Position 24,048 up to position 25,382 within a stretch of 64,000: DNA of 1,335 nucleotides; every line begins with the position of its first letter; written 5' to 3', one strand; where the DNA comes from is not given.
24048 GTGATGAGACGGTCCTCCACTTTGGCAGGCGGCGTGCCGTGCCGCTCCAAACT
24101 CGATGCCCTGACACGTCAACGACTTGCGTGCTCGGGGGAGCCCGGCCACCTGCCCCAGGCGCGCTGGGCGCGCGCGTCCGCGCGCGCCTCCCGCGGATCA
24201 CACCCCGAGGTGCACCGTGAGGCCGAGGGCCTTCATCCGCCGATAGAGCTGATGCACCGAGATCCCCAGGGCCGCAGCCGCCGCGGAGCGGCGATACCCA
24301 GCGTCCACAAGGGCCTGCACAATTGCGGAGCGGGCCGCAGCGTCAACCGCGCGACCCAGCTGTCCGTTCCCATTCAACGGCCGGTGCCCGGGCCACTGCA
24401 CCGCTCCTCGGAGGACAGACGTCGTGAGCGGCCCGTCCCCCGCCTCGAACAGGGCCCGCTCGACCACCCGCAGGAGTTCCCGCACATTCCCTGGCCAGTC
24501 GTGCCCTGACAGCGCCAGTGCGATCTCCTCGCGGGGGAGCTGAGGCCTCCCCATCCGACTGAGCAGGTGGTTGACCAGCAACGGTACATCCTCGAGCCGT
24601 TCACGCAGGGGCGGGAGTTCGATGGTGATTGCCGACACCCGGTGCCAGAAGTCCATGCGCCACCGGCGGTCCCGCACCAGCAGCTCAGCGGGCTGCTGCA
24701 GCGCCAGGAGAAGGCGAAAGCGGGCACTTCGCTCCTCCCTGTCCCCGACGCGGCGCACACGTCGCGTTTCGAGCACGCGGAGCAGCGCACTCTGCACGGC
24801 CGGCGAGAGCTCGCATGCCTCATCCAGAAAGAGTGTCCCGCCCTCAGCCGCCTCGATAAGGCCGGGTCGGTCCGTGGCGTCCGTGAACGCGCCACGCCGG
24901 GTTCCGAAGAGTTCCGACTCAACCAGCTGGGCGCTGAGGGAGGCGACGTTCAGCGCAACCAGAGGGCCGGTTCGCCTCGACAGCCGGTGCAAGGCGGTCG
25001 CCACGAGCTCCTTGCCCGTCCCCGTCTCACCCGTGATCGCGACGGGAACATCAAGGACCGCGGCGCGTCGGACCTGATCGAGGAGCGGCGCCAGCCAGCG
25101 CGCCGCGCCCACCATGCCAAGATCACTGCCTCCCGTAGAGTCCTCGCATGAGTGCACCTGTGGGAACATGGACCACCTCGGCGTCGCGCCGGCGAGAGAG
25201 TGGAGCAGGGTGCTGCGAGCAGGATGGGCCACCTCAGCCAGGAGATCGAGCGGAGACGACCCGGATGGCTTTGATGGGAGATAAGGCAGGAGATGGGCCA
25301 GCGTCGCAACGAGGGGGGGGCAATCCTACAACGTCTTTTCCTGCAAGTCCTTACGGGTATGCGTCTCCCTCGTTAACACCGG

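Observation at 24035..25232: Sensor-less sigma54-type AAA+ activator with a GAFTDA loop directly upstream of the Rhs gene, plus a candidate -24/-12 promoter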

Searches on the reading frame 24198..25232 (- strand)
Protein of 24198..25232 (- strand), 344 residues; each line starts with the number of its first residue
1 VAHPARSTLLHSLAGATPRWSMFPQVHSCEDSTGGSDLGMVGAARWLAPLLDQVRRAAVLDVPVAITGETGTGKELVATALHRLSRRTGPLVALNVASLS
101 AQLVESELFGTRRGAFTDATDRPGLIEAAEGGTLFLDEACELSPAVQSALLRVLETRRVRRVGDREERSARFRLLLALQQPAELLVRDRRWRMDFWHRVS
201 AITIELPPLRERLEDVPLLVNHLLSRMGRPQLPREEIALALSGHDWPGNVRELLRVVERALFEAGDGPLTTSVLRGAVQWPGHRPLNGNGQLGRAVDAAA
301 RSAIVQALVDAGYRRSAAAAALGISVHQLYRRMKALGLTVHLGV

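Call 5: search_protein_families(library=pfam, proteins=[window:24198-25232:-], max_evalue=0.01)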
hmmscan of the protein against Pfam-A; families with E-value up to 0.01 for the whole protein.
window:24198-25232:- (344 aa): 9 families
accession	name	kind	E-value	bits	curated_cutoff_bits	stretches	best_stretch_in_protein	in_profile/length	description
PF00158.32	Sigma54_activat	-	2.7e-48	164.3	20.2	1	42-205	3-168/168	Sigma-54 interaction domain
PF14532.12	Sigma54_activ_2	-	4.1e-13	50.2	25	1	41-209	1-138/138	Sigma-54 interaction domain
PF25601.1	AAA_lid_14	-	7.8e-13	48.5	27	1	210-275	1-71/87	AAA+ ATPase lid domain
PF07728.20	AAA_5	-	1.2e-09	38.7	22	1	64-174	2-117/139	AAA domain (dynein-related subfamily)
PF02954.25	HTH_8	-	7.5e-08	32.4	22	1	302-335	8-41/42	Bacterial regulatory protein, Fis family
PF01078.27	Mg_chelatase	-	7.9e-07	29.1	20.3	1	119-178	95-156/207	Magnesium chelatase, subunit ChlI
PF07724.20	AAA_2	-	0.00076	20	27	1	65-173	7-115/166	AAA domain (Cdc48 subfamily)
PF13384.12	HTH_23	-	0.0019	18.4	24.6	1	301-334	7-39/50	Homeodomain-like domain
PF13518.12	HTH_28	-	0.006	17.1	25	0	303-334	4-34/52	Helix-turn-helix domain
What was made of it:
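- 24198..25169 (-): Sensor-less sigma-54 enhancer-binding protein (323 aa from ATG 25169). Alternative starts are GTG 25232 and ATG 25115, the latter being the public annotation (305 aa). Pfam Sigma54_activat, AAA_lid_14 and HTH_8 (call 5).
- On Bacterial enhancer-binding protein (sigma-54-dependent AAA+ activator): 164.3 bits against a cut-off of 20.2, E = 2.7e-48, covering profile positions 3-168 of 168 (call 5) AAA_lid_14 7.8e-13 (call 5). HTH_8 32.4 bits against a cut-off of 22 (call 5).
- Checked: Pfam hits: Sigma54_activat 2.7e-48, AAA_lid_14 7.8e-13, HTH_8 7.5e-08 (call 5).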

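Call 6: search_protein_families(library=ncbifam, proteins=[window:24198-25232:-], max_evalue=0.01)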
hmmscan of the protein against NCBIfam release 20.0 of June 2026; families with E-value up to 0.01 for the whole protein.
window:24198-25232:- (344 aa): 29 families (the best 25 are shown)
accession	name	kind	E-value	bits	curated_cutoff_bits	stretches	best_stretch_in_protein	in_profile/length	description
NF003451.0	PRK05022.1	equivalog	9.7e-66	222.5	476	1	36-339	188-511/512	nitric oxide reductase transcriptional regulator NorR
TIGR01817.1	nifA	equivalog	4e-62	210.7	528.85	1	34-271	192-435/534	nif-specific transcriptional activator NifA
TIGR02974.1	phageshock_pspF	equivalog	6.2e-62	209.8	443.55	1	41-265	2-234/336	phage shock protein operon transcriptional activator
NF038308.1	RNA_repair_RtcR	equivalog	4.1e-61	207.4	650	1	49-328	191-503/530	RNA repair transcriptional activator RtcR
TIGR01818.1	ntrC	equivalog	1e-58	199.3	558.6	1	32-259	128-362/463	nitrogen regulation protein NR(I)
TIGR02915.1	PEP_resp_reg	equivalog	1.7e-58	198.5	502.6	1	35-338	136-444/445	PEP-CTERM-box response regulator transcription factor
TIGR02329.1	propionate_PrpR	equivalog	5e-56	190.4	499.2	1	41-335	215-526/526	propionate catabolism operon regulatory protein PrpR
NF041552.1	TF_PrdR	equivalog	8.1e-55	186.2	795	1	41-335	270-575/577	sigma-54 dependent transcriptional regulator PrdR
NF008469.0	PRK11361.1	equivalog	6.2e-54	183.4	714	1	52-337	157-455/461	acetoacetate metabolism transcriptional regulator AtoC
NF011953.0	PRK15424.1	equivalog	1.1e-52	179.3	703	1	53-335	234-533/538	propionate catabolism operon regulatory protein PrpR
NF007689.0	PRK10365.1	equivalog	2.6e-51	174.8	760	1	31-329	132-435/441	sigma-54-dependent response regulator transcription factor ZraR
NF011958.0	PRK15429.1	equivalog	8.4e-51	173.4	830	1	40-339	381-687/692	formate hydrogenlyase transcriptional activator FlhA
NF041906.1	V4R_TF_MobR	exception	1.5e-50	172.2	999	1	50-264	244-465/544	phenol degradation transcriptional regulator MobR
NF008622.0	PRK11608.1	equivalog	2.5e-50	171.3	529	1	40-266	8-242/329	phage shock protein operon transcriptional activator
NF008085.0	PRK10820.1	equivalog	1e-48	166.3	576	1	41-263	207-436/520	transcriptional regulator TyrR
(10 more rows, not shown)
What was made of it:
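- On PspF / HrpRS-type sensor-less bEBPs controlled by a protein antagonist: The pspF equivalog models score 171-210 bits against cut-offs of 444-529 (call 6).
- Closest known: HrpR/HrpS. Different: NCBIfam pspF scores 209.8 bits, below the 443.55 cut-off (call 6).
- Closest known: FlgR. Different: NCBIfam FlgR scores 150 bits against a cut-off of 750 (call 6).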

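Call 9: find_homologous_proteins(query=window:24198-25232:-, max_evalue=1e-20)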
Query window:24198-25232:- (344 aa): 8000 proteins with E <= 1e-20 among 8000 candidates; the best 120 are listed.
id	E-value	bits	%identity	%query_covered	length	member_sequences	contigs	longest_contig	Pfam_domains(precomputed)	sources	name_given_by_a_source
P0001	1.4e-189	647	100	89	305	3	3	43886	PF00158.33,PF25601.2,PF02954.26,PF14532.13,PF07728.21,PF01078.28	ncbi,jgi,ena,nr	ncbi:MAG TPA: sigma 54-interacting transcriptional regulator [Gemmatimonadales bacterium]|nr:sigma 5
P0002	6.4e-107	376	62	93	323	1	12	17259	PF00158.33,PF25601.2,PF02954.26,PF14532.13,PF07728.21,PF01078.28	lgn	-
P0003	1.3e-100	355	58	89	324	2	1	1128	PF00158.33,PF25601.2,PF14532.13,PF07728.21,PF01078.28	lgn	-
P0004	3.6e-89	317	56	88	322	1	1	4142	PF00158.33,PF25601.2,PF02954.26,PF14532.13,PF07728.21,PF01078.28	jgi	jgi:transcriptional regulator with PAS, ATPase and Fis domain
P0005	2.7e-86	308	52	88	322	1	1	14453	PF00158.33,PF25601.2,PF14532.13,PF01078.28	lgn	-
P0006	2.9e-84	301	55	88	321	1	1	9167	PF00158.33,PF25601.2,PF14532.13,PF07728.21,PF01078.28,PF13191.13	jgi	jgi:DNA-binding NtrC family response regulator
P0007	1.6e-80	289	53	89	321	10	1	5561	PF00158.33,PF25601.2,PF14532.13,PF07728.21,PF01078.28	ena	-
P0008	3.9e-66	242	47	87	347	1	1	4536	PF00158.33,PF25601.2,PF14532.13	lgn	-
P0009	7.5e-62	228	46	86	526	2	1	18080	PF00158.33,PF07724.21,PF25601.2,PF02954.26,PF14532.13,PF07728.21,PF01078.28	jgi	-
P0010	7.7e-61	224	47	85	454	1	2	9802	PF00158.33,PF25601.2,PF02954.26,PF14532.13,PF07728.21,PF00072.31,PF01078.28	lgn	-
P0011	1.4e-60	223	41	95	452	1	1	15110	PF00158.33,PF07724.21,PF25601.2,PF02954.26,PF14532.13,PF07728.21,PF00072.31,PF01078.28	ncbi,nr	ncbi:MAG TPA: sigma-54 dependent transcriptional regulator [Gemmatimonadales bacterium]|nr:sigma-54 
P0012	1.5e-60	223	45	88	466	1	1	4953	PF00158.33,PF25601.2,PF02954.26,PF14532.13,PF07728.21,PF00072.31,PF01078.28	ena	-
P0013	1.7e-60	223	46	90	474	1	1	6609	PF00158.33,PF25601.2,PF02954.26,PF14532.13,PF07728.21,PF00072.31,PF01078.28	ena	-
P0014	2.4e-60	223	46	84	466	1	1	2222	PF00158.33,PF25601.2,PF02954.26,PF14532.13,PF07728.21,PF00072.31,PF01078.28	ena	-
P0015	3.8e-60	222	46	87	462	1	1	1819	PF00158.33,PF13384.13,PF07724.21,PF13551.13,PF25601.2,PF02954.26,PF13518.13,PF00004.36,PF14532.13,PF07728.21,PF00072.31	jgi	jgi:DNA-binding NtrC family response regulator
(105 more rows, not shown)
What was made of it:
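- On Bacterial enhancer-binding protein (sigma-54-dependent AAA+ activator): Canonical GAFTGA bEBPs are annotated in Gemmatimonadales MAGs (call 9).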

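Call 14: find_encoding_contigs(protein=P0002, flank=10000, max_places=4)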
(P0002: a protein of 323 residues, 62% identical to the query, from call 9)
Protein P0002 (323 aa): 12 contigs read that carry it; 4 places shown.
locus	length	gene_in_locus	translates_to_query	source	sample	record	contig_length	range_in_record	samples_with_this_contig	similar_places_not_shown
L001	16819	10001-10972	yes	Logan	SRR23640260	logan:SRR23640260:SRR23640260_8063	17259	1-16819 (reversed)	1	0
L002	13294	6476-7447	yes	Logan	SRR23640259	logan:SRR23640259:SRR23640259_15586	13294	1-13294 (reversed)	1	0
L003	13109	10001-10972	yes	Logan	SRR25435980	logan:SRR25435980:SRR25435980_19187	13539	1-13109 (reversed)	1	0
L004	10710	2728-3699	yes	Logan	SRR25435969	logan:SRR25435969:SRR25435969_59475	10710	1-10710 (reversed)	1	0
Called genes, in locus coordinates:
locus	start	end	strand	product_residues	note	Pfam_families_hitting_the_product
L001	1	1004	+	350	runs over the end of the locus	PF00158:Sigma54_activat, PF14532:Sigma54_activ_2 (weak), PF01078:Mg_chelatase (faint), PF07728:AAA_5, PF25601:AAA_lid_14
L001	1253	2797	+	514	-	PF05157:MshEN, PF00437:T2SSE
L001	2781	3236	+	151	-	PF07963:N_methyl, PF08334:T2SSG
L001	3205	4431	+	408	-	PF28597:T2SSF_N (weak), PF00482:T2SSF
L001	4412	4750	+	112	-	PF07963:N_methyl (weak)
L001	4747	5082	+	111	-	-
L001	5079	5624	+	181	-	PF07963:N_methyl (weak)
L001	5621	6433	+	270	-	PF12836:HHH_3 (faint)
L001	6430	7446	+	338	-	-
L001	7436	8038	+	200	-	PF10741:T2SSM_b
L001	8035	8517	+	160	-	-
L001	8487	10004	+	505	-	PF03958:Secretin_N, PF00263:Secretin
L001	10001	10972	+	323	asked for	PF00158:Sigma54_activat, PF14532:Sigma54_activ_2, PF07728:AAA_5, PF01078:Mg_chelatase (weak), PF25601:AAA_lid_14, PF02954:HTH_8 (weak)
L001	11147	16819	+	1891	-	?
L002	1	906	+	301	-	?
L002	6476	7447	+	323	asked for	PF00158:Sigma54_activat, PF14532:Sigma54_activ_2, PF07728:AAA_5, PF01078:Mg_chelatase (weak), PF25601:AAA_lid_14, PF02954:HTH_8 (weak)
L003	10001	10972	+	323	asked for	PF00158:Sigma54_activat, PF14532:Sigma54_activ_2, PF07728:AAA_5, PF01078:Mg_chelatase (weak), PF25601:AAA_lid_14, PF02954:HTH_8 (weak)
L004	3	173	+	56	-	?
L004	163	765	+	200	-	PF10741:T2SSM_b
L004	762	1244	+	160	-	-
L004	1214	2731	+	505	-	PF03958:Secretin_N, PF00263:Secretin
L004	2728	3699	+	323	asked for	PF00158:Sigma54_activat, PF14532:Sigma54_activ_2, PF07728:AAA_5, PF01078:Mg_chelatase (weak), PF25601:AAA_lid_14, PF02954:HTH_8 (weak)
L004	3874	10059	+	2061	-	-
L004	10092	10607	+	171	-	-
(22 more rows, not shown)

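Call 15: find_encoding_contigs(protein=P0005, flank=10000, max_places=3)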
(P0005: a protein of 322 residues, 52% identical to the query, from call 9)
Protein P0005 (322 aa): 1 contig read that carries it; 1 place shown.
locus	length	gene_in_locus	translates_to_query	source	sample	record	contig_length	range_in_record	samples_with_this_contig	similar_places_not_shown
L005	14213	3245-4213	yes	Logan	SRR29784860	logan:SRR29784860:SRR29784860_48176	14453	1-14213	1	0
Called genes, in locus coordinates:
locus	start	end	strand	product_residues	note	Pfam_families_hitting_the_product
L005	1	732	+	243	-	?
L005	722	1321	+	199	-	PF10741:T2SSM_b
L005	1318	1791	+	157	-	-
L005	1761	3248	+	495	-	PF03958:Secretin_N, PF00263:Secretin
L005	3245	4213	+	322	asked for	PF00158:Sigma54_activat, PF01078:Mg_chelatase (faint), PF14532:Sigma54_activ_2, PF25601:AAA_lid_14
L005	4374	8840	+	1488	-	PF05593:RHS_repeat (faint), PF25023:TEN_YD-shell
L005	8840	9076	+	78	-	-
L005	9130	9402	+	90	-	-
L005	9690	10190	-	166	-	PF06114:Peptidase_M78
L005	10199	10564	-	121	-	PF13560:HTH_31 (weak), PF01381:HTH_3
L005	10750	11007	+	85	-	-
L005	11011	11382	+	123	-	-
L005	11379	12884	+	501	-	PF00899:ThiF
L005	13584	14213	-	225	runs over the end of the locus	PF01936:NYN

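Call 16: find_encoding_contigs(protein=P0006, flank=10000, max_places=3)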
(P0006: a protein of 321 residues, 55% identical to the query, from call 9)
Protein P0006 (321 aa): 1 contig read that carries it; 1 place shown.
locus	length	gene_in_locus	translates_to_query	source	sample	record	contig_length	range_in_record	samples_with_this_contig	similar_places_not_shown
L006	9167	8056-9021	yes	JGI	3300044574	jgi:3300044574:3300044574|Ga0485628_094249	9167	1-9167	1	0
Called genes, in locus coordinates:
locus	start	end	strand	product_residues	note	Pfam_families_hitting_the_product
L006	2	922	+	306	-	?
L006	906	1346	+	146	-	PF07963:N_methyl (weak), PF08334:T2SSG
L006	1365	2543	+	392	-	PF28597:T2SSF_N (weak), PF00482:T2SSF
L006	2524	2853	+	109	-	PF07963:N_methyl (weak)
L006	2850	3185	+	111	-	-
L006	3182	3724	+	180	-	PF07963:N_methyl (weak)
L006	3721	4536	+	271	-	PF03934:T2SSK (faint), PF12836:HHH_3 (weak)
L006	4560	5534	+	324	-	-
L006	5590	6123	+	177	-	PF10741:T2SSM_b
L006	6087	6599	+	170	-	-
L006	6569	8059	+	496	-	PF03958:Secretin_N, PF00263:Secretin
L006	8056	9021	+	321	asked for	PF00158:Sigma54_activat, PF01078:Mg_chelatase (faint), PF13191:AAA_16 (faint), PF14532:Sigma54_activ_2, PF07728:AAA_5, PF25601:AAA_lid_14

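Call 30: find_encoding_contigs(protein=P0004, flank=10000, max_places=3)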
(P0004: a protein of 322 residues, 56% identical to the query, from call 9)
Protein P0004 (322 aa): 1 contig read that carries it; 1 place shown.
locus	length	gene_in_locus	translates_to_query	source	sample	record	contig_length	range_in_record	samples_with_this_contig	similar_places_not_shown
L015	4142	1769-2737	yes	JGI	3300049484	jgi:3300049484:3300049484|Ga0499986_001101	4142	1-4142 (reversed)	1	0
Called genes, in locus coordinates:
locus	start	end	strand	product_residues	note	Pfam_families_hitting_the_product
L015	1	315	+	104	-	?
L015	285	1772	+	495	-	PF03958:Secretin_N, PF00263:Secretin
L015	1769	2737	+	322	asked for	PF00158:Sigma54_activat, PF14532:Sigma54_activ_2, PF01078:Mg_chelatase (faint), PF07728:AAA_5 (faint), PF25601:AAA_lid_14, PF02954:HTH_8 (faint)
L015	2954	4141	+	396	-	?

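Call 31: find_encoding_contigs(protein=P0007, flank=10000, max_places=3)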
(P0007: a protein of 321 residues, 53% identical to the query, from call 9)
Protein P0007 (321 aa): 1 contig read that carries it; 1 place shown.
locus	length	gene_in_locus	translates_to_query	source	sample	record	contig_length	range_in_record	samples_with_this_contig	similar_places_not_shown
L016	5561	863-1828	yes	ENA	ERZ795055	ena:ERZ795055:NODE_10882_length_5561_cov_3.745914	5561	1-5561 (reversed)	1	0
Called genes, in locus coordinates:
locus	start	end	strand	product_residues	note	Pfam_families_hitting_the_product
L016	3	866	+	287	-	?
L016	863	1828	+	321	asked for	PF00158:Sigma54_activat, PF14532:Sigma54_activ_2, PF01078:Mg_chelatase (faint), PF07728:AAA_5 (weak), PF25601:AAA_lid_14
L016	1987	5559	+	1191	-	?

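Call 32: find_encoding_contigs(protein=P0008, flank=10000, max_places=3)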
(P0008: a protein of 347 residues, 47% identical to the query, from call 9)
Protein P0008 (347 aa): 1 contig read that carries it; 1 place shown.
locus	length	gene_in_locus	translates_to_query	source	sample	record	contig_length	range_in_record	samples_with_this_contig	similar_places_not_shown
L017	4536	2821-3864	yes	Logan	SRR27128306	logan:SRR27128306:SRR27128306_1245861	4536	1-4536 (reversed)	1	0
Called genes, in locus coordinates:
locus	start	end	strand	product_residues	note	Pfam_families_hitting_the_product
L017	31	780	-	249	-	-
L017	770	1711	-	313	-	PF03372:Exo_endo_phos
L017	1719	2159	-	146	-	PF28078:GvpU-like (weak)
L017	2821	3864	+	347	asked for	PF00158:Sigma54_activat, PF14532:Sigma54_activ_2, PF25601:AAA_lid_14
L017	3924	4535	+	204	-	?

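Call 50: find_encoding_contigs(protein=P0001, flank=10000, max_places=4)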
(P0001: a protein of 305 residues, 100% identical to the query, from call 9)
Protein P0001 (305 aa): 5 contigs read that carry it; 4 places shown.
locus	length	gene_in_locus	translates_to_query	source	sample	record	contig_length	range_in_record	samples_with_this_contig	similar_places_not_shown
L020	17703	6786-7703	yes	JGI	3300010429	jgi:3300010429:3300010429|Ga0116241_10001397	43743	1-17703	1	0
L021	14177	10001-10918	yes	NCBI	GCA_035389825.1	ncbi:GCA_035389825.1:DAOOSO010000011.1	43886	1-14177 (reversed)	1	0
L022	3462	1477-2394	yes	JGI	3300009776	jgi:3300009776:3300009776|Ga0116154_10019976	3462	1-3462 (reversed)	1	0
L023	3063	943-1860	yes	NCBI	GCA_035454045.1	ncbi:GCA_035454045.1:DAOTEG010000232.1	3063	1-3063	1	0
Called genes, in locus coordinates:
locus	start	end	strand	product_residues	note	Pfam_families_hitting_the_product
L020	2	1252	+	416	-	?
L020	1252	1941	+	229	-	PF02224:Cytidylate_kin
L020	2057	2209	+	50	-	-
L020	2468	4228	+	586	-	PF13509:S1_2 (faint), PF17092:PCB_OB (faint), PF21710:Spt6_S1 (faint), PF00575:S1, PF23459:S1_RRP5 (weak), PF00575:S1, PF23459:S1_RRP5 (weak), PF00575:S1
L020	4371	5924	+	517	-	PF01039:Carboxyl_trans, PF03255:ACCA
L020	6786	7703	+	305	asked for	PF00158:Sigma54_activat, PF14532:Sigma54_activ_2, PF01078:Mg_chelatase (faint), PF07728:AAA_5, PF25601:AAA_lid_14, PF02954:HTH_8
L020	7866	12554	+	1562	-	PF25023:TEN_YD-shell (faint), PF05593:RHS_repeat (faint), PF15650:Tox-REase-9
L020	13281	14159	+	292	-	PF14449:PT-TG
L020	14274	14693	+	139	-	-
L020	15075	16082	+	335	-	-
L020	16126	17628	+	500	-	PF00289:Biotin_carb_N, PF02222:ATP-grasp (weak), PF02786:CPSase_L_D2, PF07478:Dala_Dala_lig_C, PF02785:Biotin_carb_C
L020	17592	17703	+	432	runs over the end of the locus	PF05958:tRNA_U5-meth_tr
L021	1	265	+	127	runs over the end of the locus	-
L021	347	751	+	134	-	PF07681:DoxX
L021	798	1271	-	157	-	PF07963:N_methyl, PF22434:PilW_C (weak)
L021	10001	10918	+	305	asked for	PF00158:Sigma54_activat, PF14532:Sigma54_activ_2, PF01078:Mg_chelatase (faint), PF07728:AAA_5, PF25601:AAA_lid_14, PF02954:HTH_8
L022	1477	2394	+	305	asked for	PF00158:Sigma54_activat, PF14532:Sigma54_activ_2, PF01078:Mg_chelatase (faint), PF07728:AAA_5, PF25601:AAA_lid_14, PF02954:HTH_8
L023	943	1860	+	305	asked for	PF00158:Sigma54_activat, PF14532:Sigma54_activ_2, PF01078:Mg_chelatase (faint), PF07728:AAA_5, PF25601:AAA_lid_14, PF02954:HTH_8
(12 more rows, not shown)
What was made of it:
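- Checked: Public gene calls give 1562 aa (call 50).
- The identical protein occurs on 5 contigs from 4 samples (call 50). The identical protein was recovered in 4 samples (call 50).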
